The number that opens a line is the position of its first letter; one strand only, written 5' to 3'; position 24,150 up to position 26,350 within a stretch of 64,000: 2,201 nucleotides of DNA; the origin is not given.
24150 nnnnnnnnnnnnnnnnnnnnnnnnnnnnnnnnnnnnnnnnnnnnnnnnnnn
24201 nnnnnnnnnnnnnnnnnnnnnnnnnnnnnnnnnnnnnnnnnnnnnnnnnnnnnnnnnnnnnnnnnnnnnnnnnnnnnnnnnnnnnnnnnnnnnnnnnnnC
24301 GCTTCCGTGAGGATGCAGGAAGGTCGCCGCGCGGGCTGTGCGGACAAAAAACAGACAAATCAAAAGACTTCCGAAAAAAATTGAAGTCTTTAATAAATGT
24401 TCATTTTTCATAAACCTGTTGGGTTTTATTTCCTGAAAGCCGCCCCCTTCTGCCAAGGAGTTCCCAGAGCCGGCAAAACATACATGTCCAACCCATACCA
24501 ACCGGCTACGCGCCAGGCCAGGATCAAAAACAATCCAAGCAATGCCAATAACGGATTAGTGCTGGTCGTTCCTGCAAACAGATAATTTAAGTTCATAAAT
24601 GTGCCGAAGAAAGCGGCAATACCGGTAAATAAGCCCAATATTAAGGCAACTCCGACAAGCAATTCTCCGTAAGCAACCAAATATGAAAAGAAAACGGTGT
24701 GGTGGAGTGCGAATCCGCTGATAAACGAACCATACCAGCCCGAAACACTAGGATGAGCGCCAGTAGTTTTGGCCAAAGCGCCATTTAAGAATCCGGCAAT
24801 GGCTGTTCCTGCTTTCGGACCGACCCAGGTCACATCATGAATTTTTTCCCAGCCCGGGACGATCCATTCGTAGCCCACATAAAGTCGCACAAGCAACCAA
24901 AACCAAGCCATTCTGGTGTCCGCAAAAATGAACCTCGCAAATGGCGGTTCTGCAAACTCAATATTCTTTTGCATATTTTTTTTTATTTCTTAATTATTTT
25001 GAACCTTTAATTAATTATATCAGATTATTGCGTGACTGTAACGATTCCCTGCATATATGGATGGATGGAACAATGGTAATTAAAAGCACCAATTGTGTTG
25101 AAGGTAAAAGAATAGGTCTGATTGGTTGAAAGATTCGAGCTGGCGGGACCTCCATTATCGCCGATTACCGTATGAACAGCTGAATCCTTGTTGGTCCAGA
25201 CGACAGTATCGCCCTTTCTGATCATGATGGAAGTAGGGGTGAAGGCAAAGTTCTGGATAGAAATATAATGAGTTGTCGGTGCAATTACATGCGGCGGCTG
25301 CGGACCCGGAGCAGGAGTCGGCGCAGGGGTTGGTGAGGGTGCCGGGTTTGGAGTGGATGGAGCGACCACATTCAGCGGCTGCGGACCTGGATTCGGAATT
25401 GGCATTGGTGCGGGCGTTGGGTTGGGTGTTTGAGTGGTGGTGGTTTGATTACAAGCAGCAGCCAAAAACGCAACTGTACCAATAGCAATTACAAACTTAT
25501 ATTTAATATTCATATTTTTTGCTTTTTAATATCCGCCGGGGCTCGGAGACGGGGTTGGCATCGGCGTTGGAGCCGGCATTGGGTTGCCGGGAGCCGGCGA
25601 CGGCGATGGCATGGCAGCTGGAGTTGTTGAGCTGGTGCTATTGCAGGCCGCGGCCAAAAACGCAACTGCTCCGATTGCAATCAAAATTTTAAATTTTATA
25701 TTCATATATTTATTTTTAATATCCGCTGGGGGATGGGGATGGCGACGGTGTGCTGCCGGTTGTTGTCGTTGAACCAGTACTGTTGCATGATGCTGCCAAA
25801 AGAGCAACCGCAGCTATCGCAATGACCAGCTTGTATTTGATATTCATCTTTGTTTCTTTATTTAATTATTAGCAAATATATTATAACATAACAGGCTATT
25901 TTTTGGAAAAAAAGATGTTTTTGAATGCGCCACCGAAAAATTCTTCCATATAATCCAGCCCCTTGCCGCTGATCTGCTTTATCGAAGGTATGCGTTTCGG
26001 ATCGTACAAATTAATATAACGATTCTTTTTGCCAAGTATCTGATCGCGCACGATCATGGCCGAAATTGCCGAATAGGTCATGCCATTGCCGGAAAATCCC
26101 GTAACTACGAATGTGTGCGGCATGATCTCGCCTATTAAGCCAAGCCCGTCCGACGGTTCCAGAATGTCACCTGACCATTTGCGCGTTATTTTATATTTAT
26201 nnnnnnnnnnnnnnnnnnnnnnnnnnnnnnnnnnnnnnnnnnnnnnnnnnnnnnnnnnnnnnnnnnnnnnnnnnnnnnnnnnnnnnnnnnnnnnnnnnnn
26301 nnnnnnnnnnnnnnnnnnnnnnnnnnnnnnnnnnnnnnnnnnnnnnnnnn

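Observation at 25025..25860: Tandem triplication of the cupredoxin 5' end: two truncated lipoprotein-leader mini-ORFs precede the full gene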

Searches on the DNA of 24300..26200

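Call 28: search_rna_families(source=window, start=24300, end=26200, threshold=evalue, max_evalue=1)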
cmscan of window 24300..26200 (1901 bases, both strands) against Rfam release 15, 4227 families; matches with E-value up to 1: 1.
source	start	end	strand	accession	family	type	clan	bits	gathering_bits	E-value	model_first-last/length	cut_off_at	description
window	25806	25897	-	RF00069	SNORD24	Gene; snRNA; snoRNA; CD-box;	-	22.7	41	0.95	1-76/76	no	Small nucleolar RNA SNORD24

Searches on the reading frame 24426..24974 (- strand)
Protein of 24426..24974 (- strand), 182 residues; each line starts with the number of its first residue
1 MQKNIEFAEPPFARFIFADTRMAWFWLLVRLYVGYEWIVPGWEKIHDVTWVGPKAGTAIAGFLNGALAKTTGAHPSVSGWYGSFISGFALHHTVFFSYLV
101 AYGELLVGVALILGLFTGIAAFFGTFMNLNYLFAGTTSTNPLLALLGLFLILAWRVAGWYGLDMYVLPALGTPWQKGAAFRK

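Call 9: search_protein_families(library=pfam, proteins=[window:24426-24974:-], max_evalue=0.01)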
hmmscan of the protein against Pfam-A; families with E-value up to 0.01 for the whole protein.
window:24426-24974:- (182 aa): 2 families
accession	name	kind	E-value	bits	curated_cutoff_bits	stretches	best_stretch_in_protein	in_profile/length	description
PF07681.17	DoxX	-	2.8e-08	34.7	23.6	1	26-131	2-79/85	DoxX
PF04173.18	DoxD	-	2.9e-05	24.5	22.7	1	25-170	1-148/167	TQO small subunit DoxD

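Call 67: search_protein_families(library=ncbifam, proteins=[window:24426-24974:-], max_evalue=0.1)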
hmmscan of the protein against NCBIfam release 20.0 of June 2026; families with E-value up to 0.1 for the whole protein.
window:24426-24974:- (182 aa): 3 families
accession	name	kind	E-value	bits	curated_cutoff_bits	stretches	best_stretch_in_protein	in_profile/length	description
NF050144.1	matur_HvfX_fam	equivalog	2.5e-06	27.8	80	1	27-122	5-74/165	HvfX family Cu-binding RiPP maturation protein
NF041179.1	TQO_large_DoxD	equivalog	0.0053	16.8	300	1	20-131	12-117/181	thiosulfate:quinone oxidoreductase large subunit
NF010820.0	PRK14224.1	equivalog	0.0058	16.5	105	1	80-150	43-113/126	fluoride efflux transporter CrcB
